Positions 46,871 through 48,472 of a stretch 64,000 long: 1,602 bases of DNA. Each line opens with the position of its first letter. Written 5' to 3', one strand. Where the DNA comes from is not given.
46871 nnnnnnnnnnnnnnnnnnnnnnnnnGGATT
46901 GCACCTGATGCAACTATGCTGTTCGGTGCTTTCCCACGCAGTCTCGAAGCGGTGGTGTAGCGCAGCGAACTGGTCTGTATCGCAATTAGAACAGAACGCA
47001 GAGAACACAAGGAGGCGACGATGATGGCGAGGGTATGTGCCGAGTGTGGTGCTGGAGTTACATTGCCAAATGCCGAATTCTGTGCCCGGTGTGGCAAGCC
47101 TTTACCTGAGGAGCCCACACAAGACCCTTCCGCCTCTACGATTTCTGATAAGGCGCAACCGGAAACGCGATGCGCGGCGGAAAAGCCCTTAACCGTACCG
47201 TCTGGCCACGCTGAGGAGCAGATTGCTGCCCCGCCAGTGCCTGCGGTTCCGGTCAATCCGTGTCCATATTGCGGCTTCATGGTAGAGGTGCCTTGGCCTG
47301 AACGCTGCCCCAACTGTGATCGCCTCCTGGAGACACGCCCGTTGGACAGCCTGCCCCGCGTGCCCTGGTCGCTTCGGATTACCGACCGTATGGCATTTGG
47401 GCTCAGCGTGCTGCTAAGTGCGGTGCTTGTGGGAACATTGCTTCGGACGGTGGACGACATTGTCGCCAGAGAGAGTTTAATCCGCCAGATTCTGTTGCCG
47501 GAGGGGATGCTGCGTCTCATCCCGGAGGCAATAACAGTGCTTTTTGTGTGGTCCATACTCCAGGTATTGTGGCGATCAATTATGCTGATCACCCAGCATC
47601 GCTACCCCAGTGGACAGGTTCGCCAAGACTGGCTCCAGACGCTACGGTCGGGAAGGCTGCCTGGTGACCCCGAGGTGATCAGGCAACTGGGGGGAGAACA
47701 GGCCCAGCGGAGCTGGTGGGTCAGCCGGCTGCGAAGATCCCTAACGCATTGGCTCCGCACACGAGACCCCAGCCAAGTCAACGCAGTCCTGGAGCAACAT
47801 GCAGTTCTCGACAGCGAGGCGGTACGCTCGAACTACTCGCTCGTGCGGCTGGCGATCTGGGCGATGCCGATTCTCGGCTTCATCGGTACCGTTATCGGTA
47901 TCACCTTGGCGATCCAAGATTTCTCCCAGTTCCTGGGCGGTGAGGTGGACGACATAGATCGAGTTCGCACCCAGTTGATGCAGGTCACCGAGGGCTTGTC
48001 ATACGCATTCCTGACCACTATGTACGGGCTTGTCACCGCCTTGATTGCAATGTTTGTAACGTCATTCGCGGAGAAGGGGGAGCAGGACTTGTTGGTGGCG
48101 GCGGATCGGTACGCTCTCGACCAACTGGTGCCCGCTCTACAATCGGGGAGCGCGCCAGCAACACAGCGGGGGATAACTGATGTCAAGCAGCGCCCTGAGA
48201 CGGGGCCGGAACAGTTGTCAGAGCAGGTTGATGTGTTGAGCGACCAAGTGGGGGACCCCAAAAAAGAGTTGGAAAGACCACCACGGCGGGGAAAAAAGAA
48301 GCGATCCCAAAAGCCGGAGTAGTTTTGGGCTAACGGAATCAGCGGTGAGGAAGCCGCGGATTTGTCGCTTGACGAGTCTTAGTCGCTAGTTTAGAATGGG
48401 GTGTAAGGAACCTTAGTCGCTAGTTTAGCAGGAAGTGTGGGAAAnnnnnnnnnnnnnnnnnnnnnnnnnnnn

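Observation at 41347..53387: Eight-gene plus-strand cluster combining zinc-ribbon-tipped membrane proteins, ExbD-like pair, MotA/ExbB fusion, TPR and a giant surface protein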

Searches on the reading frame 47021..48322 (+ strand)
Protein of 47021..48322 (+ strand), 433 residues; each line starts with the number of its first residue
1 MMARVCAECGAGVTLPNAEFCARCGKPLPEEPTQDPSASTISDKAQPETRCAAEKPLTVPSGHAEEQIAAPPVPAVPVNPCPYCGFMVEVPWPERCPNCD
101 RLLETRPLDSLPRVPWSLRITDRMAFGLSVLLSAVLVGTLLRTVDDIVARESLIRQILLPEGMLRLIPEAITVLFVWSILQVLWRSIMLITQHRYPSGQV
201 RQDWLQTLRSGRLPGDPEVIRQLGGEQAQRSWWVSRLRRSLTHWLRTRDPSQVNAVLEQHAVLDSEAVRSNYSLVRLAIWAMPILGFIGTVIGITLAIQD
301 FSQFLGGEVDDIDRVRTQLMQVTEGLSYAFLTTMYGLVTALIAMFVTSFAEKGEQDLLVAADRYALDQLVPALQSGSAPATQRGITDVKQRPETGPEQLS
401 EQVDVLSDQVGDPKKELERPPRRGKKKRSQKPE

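Call 4: search_protein_families(library=pfam, proteins=[window:47021-48322:+], max_evalue=0.1)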
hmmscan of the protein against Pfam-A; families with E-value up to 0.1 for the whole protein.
window:47021-48322:+ (433 aa): 7 families
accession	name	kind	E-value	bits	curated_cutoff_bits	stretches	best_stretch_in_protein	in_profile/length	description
PF01618.21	MotA_ExbB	-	5.8e-14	52.4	22.9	1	241-349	14-113/127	MotA/TolQ/ExbB proton channel family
PF12773.13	DZR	-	6.1e-05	23.5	27.3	1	4-28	13-34/45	Double zinc ribbon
PF18912.6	DZR_2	-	0.00075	19.7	27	1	4-31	22-49/56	Double zinc ribbon domain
PF13240.11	Zn_Ribbon_1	-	0.0015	18.7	25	1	6-28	2-23/23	zinc-ribbon domain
PF13248.11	Zn_ribbon_3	-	0.0037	17.1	27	0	5-28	4-26/26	zinc-ribbon domain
PF17032.10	Zn_ribbon_15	-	0.0087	17.3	28.9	0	4-25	53-73/73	zinc-ribbon family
PF24460.1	DUF7575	-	0.054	13.3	28.5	0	5-29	5-28/28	Domain of unknown function (DUF7575)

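Call 5: search_protein_families(library=ncbifam, proteins=[window:47021-48322:+], max_evalue=0.1)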
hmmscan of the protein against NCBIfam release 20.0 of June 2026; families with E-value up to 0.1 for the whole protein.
window:47021-48322:+ (433 aa): 4 families
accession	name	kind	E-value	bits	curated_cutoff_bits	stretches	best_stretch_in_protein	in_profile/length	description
NF033915.0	antiphage_ZorA_2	subfamily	0.00031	19.9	100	1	285-356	118-186/383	anti-phage ZorAB system protein ZorA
TIGR02796.1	tolQ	equivalog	0.0033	17.2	221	1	252-344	103-186/216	protein TolQ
TIGR02805.1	exbB2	equivalog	0.0072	16.5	135.35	1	266-346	49-119/138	TonB-system energizer ExbB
NF005997.1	PRK08124.1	equivalog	0.093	11.7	340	0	238-343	110-200/259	flagellar motor stator protein MotA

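Call 6: search_protein_families(library=padloc, proteins=[window:47021-48322:+], max_evalue=1)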
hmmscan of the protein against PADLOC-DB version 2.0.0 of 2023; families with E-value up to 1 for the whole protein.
window:47021-48322:+ (433 aa): 10 families
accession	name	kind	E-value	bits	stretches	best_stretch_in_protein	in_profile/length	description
PDLC00635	ZorA2|ZorA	-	4.4e-08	30.6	1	264-363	35-125/505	MotA/ExbB/TolQ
PDLC00597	ZorA1|ZorA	-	8.9e-07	26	1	172-355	12-185/683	MotA/ExbB/TolQ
PDLC00601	ZorA1|ZorA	-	6.9e-05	19.7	1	285-352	145-209/699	MotA/ExbB/TolQ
PDLC00640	ZorA2|ZorA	-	0.0013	15.4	1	284-349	54-112/590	MotA/ExbB/TolQ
PDLC00638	ZorA2|ZorA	-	0.0018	15.1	1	281-352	52-116/545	MotA/ExbB/TolQ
PDLC00636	ZorA2|ZorA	-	0.003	14.5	1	284-355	51-113/461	MotA/ExbB/TolQ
PDLC00649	ZorA3|ZorA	-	0.011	12.2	1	274-340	105-170/698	MotA/ExbB/TolQ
PDLC00637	ZorA2|ZorA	-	0.015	12.1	1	285-374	51-131/420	MotA/ExbB/TolQ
PDLC00602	ZorA1|ZorA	-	0.064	10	1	285-348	138-195/648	MotA/ExbB/TolQ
PDLC00598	ZorA1|ZorA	-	0.23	7.8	1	285-347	138-195/663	MotA/ExbB/TolQ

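Call 9: find_encoding_contigs(protein=window:47021-48322:+, flank=10000, max_places=6)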
Protein window:47021-48322:+ (433 aa): no gene with exactly this product is on record in the collection.

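Call 10: find_homologous_proteins(query=window:47021-48322:+, max_evalue=0.001)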
Query window:47021-48322:+ (433 aa): 33 proteins with E <= 0.001 among 8000 candidates.
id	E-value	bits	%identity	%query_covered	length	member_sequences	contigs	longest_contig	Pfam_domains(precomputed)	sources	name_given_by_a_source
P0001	2.1e-288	974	100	100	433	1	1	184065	PF01618.22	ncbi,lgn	-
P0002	3.1e-116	407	48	94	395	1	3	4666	PF01618.22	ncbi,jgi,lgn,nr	ncbi:MAG: hypothetical protein FJX74_13990 [Armatimonadetes bacterium]|nr:hypothetical protein [Arma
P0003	1.2e-113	398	49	95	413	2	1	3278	PF01618.22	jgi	jgi:biopolymer transport protein ExbB/TolQ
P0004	1.9e-75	272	40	86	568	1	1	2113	PF01618.22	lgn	-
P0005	1.4e-31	128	29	85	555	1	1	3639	PF01618.22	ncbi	ncbi:MAG: MotA/TolQ/ExbB proton channel family protein [bacterium]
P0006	6.2e-29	119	30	58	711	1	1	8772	PF01618.22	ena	-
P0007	1.7e-27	115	33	57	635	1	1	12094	PF01618.22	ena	-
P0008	2.1e-26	111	29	64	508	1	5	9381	PF01618.22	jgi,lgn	-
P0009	3.5e-26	110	33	56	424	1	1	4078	PF01618.22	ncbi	ncbi:MAG: MotA/TolQ/ExbB proton channel family protein, partial [Calditrichia bacterium]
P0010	3.3e-24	104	32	64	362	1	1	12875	PF01618.22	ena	-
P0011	2.3e-22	98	30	62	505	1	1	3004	PF01618.22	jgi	jgi:hypothetical protein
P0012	4.3e-22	97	42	29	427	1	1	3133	PF01618.22,PF01442.24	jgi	jgi:hypothetical protein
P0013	9.8e-22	96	34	52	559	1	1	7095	PF04513.18,PF01618.22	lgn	-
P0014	7.1e-21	93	29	69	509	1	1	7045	PF01618.22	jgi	jgi:hypothetical protein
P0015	2.3e-20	91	30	52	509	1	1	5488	PF01618.22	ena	-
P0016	3.6e-20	90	26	77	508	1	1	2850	PF01618.22,PF01442.24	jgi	-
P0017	4.8e-20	90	41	31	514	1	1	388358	PF01618.22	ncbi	ncbi:MAG: MotA/TolQ/ExbB proton channel family protein [Gemmatimonadales bacterium]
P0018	1.1e-19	89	28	61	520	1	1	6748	PF01618.22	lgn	-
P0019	2.1e-19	88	34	42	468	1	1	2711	PF01618.22,PF01442.24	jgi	jgi:biopolymer transport protein ExbB/TolQ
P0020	2.1e-19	88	32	45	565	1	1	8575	PF01618.22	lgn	-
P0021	2.4e-19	88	31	54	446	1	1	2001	PF01618.22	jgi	jgi:hypothetical protein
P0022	5.5e-19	86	39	30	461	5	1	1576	PF01618.22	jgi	jgi:hypothetical protein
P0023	1.2e-18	85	32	54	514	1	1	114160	PF01618.22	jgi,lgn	jgi:biopolymer transport protein ExbB/TolQ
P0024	1.4e-18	85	33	37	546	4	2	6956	PF01618.22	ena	-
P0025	1.5e-18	85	40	32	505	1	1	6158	PF13240.12,PF01618.22,PF01442.24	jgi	jgi:uncharacterized protein YoxC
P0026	1.5e-18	85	40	32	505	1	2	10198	PF13240.12,PF01618.22,PF01442.24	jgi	jgi:uncharacterized protein YoxC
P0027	1.5e-16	78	30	48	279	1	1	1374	PF01618.22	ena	-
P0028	5.0e-16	77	38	29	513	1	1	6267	PF01618.22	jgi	jgi:biopolymer transport protein ExbB/TolQ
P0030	5.8e-11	60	34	36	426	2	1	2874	PF01618.22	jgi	-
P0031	5.4e-8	50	38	33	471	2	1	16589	PF01618.22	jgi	-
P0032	2.1e-7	48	24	41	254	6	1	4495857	PF01618.22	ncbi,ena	-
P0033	1.4e-5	42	30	49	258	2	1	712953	PF01618.22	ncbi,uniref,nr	ncbi:MotA/TolQ/ExbB proton channel family protein [Thiobaca trueperi]|uniref:MotA/TolQ/ExbB proton c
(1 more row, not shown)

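Call 11: find_encoding_contigs(protein=P0001, flank=10000, max_places=3)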
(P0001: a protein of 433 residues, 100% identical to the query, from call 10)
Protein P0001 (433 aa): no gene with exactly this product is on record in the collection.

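Call 12: find_encoding_contigs(protein=P0002, flank=10000, max_places=4)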
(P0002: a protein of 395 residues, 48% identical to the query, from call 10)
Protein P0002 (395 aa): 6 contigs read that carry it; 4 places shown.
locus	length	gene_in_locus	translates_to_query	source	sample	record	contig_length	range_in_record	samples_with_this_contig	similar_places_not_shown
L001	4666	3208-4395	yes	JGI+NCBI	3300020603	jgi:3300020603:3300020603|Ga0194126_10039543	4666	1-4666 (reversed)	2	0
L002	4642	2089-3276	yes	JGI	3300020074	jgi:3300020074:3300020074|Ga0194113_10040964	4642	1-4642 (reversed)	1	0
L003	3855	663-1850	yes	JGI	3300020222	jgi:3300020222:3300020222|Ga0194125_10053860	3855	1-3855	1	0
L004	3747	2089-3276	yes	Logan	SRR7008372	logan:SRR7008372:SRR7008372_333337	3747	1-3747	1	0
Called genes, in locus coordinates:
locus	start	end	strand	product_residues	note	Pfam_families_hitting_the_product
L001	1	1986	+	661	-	?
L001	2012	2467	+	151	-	-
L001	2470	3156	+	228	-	-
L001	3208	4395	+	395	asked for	PF01618:MotA_ExbB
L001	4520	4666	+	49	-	?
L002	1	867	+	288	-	?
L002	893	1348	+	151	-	-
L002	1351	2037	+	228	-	-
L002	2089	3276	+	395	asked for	PF01618:MotA_ExbB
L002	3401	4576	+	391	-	-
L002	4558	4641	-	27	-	?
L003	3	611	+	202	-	?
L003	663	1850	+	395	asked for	PF01618:MotA_ExbB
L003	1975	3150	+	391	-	-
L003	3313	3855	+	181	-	?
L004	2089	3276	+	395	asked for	PF01618:MotA_ExbB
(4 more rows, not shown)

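Call 13: find_encoding_contigs(protein=P0007, flank=10000, max_places=2)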
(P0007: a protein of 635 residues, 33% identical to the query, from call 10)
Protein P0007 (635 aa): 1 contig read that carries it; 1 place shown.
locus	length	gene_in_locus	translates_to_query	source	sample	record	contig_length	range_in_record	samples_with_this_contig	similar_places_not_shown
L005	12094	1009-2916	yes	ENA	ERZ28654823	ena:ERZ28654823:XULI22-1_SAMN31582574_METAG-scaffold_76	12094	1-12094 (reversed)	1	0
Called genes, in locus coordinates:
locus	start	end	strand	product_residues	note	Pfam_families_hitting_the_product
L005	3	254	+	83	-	?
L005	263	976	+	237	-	-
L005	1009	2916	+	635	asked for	PF01618:MotA_ExbB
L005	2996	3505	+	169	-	-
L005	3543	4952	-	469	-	-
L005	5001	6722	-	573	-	-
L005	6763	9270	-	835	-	PF12796:Ank_2, PF12796:Ank_2, PF12796:Ank_2, PF13637:Ank_4, PF13857:Ank_5, PF12796:Ank_2, PF12796:Ank_2, PF13637:Ank_4, +26 more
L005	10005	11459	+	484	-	PF00515:TPR_1 (faint), PF07719:TPR_2 (faint), PF13414:TPR_11 (faint), PF13424:TPR_12 (faint), PF13371:TPR_9 (faint), PF14559:TPR_19 (faint), PF13431:TPR_17 (faint)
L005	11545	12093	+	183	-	?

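Call 14: find_encoding_contigs(protein=P0010, flank=10000, max_places=2)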
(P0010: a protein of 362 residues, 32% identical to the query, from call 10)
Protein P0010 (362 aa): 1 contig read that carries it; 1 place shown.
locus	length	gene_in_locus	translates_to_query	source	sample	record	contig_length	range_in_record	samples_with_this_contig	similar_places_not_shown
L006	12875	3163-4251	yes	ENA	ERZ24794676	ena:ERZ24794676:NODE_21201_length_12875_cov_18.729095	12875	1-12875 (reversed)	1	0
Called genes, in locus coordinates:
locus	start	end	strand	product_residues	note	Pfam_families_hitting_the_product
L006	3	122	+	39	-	?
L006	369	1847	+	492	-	PF08817:YukD, PF00899:ThiF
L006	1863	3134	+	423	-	PF01398:JAB, PF14464:Prok-JAB (faint)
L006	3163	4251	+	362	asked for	PF01618:MotA_ExbB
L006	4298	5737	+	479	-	-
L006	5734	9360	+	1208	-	-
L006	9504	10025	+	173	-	-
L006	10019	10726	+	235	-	-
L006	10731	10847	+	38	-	-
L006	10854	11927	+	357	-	PF16697:Yop-YscD_cpl, PF00498:FHA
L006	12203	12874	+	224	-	?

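Call 15: find_encoding_contigs(protein=P0017, flank=10000, max_places=2)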
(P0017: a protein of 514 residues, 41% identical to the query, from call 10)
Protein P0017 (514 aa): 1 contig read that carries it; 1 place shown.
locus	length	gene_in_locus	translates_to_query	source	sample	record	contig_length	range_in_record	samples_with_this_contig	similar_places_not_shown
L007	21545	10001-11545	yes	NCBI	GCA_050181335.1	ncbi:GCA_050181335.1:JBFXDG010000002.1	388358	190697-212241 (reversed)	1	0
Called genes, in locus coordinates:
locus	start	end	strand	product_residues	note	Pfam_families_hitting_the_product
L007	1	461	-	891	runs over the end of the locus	PF12704:MacB_PCD, PF02687:FtsX, PF12704:MacB_PCD (weak), PF02687:FtsX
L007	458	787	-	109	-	PF03551:PadR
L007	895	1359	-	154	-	-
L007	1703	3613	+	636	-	-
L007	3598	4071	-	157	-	PF07883:Cupin_2 (weak)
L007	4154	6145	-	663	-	PF07715:Plug, PF00593:TonB_dep_Rec_b-barrel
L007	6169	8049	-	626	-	PF17152:CHASE8, PF00672:HAMP, PF00512:HisKA, PF02518:HATPase_c, PF00072:Response_reg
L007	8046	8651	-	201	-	PF13689:DUF4154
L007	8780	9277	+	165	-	-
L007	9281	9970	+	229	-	-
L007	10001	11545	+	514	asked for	PF01618:MotA_ExbB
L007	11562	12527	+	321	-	PF16697:Yop-YscD_cpl, PF00498:FHA, PF00211:Guanylate_cyc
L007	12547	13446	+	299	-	PF00481:PP2C (weak), PF07228:SpoIIE (faint), PF13672:PP2C_2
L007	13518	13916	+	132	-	PF00042:Globin (weak)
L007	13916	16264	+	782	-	PF00069:Pkinase, PF07714:PK_Tyr_Ser-Thr, PF03109:ABC1 (weak), PF02368:Big_2 (weak), PF22359:Big-like (faint), PF02368:Big_2, PF26918:Ig_Eae (weak)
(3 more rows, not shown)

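Call 20: find_related_loci(query=A3, collection=genome_contigs, flank=10000)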
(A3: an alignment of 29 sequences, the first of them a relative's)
Query A3 (433 aa) in genome_contigs; peptide patterns used: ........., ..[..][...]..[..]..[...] (x = any residue, [..] = any of these).
599 stretches matched a pattern (row limit reached: there are more); 575 encode a relative of the query (tblastn E <= 1e-3); the best 80 are kept; 80 distinct loci.
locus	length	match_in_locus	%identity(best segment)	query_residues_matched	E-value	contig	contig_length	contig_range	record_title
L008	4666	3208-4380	48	2-407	7e-117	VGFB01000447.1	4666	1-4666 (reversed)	MAG: Armatimonadetes bacterium isolate K_DeepCast_150m_m2_147 K_DeepCast_150m_m2_147_Ga0194126_10039543, whole genome sh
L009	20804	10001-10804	28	130-411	6e-32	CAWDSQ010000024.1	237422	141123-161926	MAG: uncultured delta proteobacterium isolate MFD04716.bin.2.188 genome assembly, contig: contig_52865, whole genome sho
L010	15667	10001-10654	34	167-374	1e-30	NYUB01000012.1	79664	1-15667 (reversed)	MAG: Deltaproteobacteria bacterium isolate CPC53 65820, whole genome shotgun sequence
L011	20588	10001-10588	37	227-416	1e-30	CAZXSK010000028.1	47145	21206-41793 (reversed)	MAG TPA_asm: uncultured Planctomycetaceae bacterium isolate binchicken_co15_134 genome assembly, contig: NODE_234_length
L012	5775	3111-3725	33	167-371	1e-30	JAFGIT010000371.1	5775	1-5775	MAG: Candidatus Coatesbacteria bacterium isolate Zod_Metabat.233 k87_13369216, whole genome shotgun sequence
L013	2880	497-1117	32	150-358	2e-30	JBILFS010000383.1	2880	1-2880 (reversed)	MAG: Paludibacter sp. isolate ME2016-08-30_3300044843_group7_bin35 Rohwer_bin456_scaffold_30166_c2, whole genome shotgun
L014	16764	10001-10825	31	104-384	4e-30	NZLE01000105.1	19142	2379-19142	MAG: Opitutia bacterium isolate IN42 47216, whole genome shotgun sequence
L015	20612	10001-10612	34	167-370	3e-30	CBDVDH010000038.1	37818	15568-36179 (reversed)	MAG TPA_asm: uncultured bacterium isolate SRR21487742_binner12_Refined_110 genome assembly, contig: ERZ26661670.293, who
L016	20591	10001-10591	35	167-364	3e-30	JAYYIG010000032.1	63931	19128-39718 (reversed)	MAG: Verrucomicrobiota bacterium isolate DS_MAG15 DS_MAG15_0032, whole genome shotgun sequence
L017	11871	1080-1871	31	167-421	2e-29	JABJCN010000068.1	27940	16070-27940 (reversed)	MAG: Opitutia bacterium isolate SI073_bin56 k141_1526953, whole genome shotgun sequence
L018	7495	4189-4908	32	124-377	3e-29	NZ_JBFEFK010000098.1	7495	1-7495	Maioricimonas sp. JC845 98, whole genome shotgun sequence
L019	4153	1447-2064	34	167-373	2e-29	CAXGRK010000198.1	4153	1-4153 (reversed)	MAG TPA_asm: uncultured Opitutae bacterium isolate ERR594325_binner13_Refined_70 genome assembly, contig: ERZ6778423.276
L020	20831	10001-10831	32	96-382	6e-29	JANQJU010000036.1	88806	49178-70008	MAG: SAR324 cluster bacterium isolate PL25a_bin.125 k99_3267151, whole genome shotgun sequence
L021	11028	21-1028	28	57-377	1e-28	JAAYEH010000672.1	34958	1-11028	MAG: Rhodopirellula sp. isolate AS06rmzACSIP_8 703340_AS06, whole genome shotgun sequence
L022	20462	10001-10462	41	231-385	1e-28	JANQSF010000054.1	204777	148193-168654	MAG: Phycisphaeraceae bacterium isolate IP29b_bin.9 k99_1552340, whole genome shotgun sequence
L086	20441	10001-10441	39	227-374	4e-24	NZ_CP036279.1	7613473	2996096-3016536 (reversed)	Kolteria novifilia strain Pan216 chromosome, complete genome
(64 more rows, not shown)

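Call 86: list_cluster_members(proteins=[P0001, P0034, P0117])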
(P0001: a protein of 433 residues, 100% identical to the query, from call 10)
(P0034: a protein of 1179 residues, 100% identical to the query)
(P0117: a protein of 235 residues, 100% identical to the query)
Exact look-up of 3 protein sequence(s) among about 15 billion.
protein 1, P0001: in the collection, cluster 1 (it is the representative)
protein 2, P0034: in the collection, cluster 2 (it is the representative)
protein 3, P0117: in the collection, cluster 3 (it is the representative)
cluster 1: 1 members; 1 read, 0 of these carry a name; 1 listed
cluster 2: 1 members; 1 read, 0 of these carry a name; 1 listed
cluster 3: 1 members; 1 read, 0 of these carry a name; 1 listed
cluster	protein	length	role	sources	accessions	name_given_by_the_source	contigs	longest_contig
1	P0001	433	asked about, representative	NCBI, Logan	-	-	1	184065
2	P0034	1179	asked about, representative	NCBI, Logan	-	-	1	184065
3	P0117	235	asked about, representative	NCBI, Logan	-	-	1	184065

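Call 91: search_protein_families(library=pfam, proteins=[L086:6050-8818:-, L086:13751-15058:-, L086:13769-15082:+, L086:15077-16219:-, L016:7121-8122:-, L016:8603-9304:+, L016:12900-14498:-, L016:14476-16167:-, L016:16209-17348:+], max_evalue=0.001)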
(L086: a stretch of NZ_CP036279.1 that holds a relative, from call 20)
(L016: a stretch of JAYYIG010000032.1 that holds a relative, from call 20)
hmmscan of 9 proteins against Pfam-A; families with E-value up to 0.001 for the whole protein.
L086:6050-8818:- (922 aa): 4 families
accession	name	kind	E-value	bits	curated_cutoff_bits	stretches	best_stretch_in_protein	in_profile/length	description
PF05954.17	Phage_GPD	-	7.9e-68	229.3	30.1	1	40-362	1-303/305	Phage tail baseplate hub (GPD)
PF04717.18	Phage_base_V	-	1.1e-15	58.2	23.8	1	417-485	11-75/75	Type VI secretion system/phage-baseplate injector OB domain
PF22178.3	Gp5_trimer_C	-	6e-10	39.7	30.9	1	502-552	1-50/112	Bacteriophage T4 gp5 C-terminal trimerisation domain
PF20093.5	DUF6484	-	6.6e-08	33.6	27.6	1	415-482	5-59/61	Domain of unknown function (DUF6484)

L086:13751-15058:- (435 aa): 2 families
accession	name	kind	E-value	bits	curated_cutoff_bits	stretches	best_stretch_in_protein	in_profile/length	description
PF03364.25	Polyketide_cyc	-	1e-09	39.2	23.4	1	12-137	1-121/126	Polyketide cyclase / dehydrase and lipid transport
PF08338.16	DUF1731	-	2.2e-06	27.7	27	1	401-431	17-47/47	Domain of unknown function (DUF1731)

L086:13769-15082:+ (437 aa): 0 families

L086:15077-16219:- (380 aa): 2 families
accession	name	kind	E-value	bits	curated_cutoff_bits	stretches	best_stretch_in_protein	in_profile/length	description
PF04545.22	Sigma70_r4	-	1.8e-18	66.2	24.1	1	308-362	1-50/50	Sigma-70, region 4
PF04542.20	Sigma70_r2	-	5.2e-15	55.4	24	1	199-258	1-60/71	Sigma-70 region 2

L016:7121-8122:- (333 aa): 4 families
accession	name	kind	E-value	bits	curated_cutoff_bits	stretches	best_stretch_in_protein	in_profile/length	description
PF01408.29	GFO_IDH_MocA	-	3.5e-25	89.4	24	1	7-125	1-119/120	Oxidoreductase family, NAD-binding Rossmann fold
PF22725.1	GFO_IDH_MocA_C3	-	6.1e-21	75.1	27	1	135-250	2-123/124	GFO/IDH/MocA C-terminal domain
PF02894.22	GFO_IDH_MocA_C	-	9.7e-12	45.6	22.9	1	138-279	1-168/218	Oxidoreductase family, C-terminal alpha/beta domain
PF03807.23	F420_oxidored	-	2.3e-05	25.4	21.6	1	10-83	3-74/94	NADP oxidoreductase coenzyme F420-dependent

L016:8603-9304:+ (233 aa): 0 families

L016:12900-14498:- (532 aa): 1 family
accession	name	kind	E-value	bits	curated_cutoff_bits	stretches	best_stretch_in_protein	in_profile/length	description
PF00342.24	PGI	-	1.4e-59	202.5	22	2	51-379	27-361/486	Phosphoglucose isomerase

L016:14476-16167:- (563 aa): 2 families
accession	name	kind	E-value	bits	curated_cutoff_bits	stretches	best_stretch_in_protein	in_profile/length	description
PF00920.27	ILVD_EDD_N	-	1.8e-130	435.1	27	1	37-354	1-316/316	Dihydroxy-acid/6-phosphogluconate dehydratase N-terminal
PF24877.1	ILV_EDD_C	-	3.4e-73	245.6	27.7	1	370-558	2-191/191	Dihydroxy-acid/6-phosphogluconate dehydratase C-terminal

L016:16209-17348:+ (379 aa): 3 families
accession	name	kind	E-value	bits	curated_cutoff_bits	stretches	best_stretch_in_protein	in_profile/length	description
PF00800.23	PDT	-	1.4e-60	204.7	25.2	1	111-286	1-180/181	Prephenate dehydratase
PF01817.26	CM_2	-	1.4e-23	83.3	27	1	29-107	1-80/80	Chorismate mutase type II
PF01842.31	ACT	-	3.9e-09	36.6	27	1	297-361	1-64/66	ACT domain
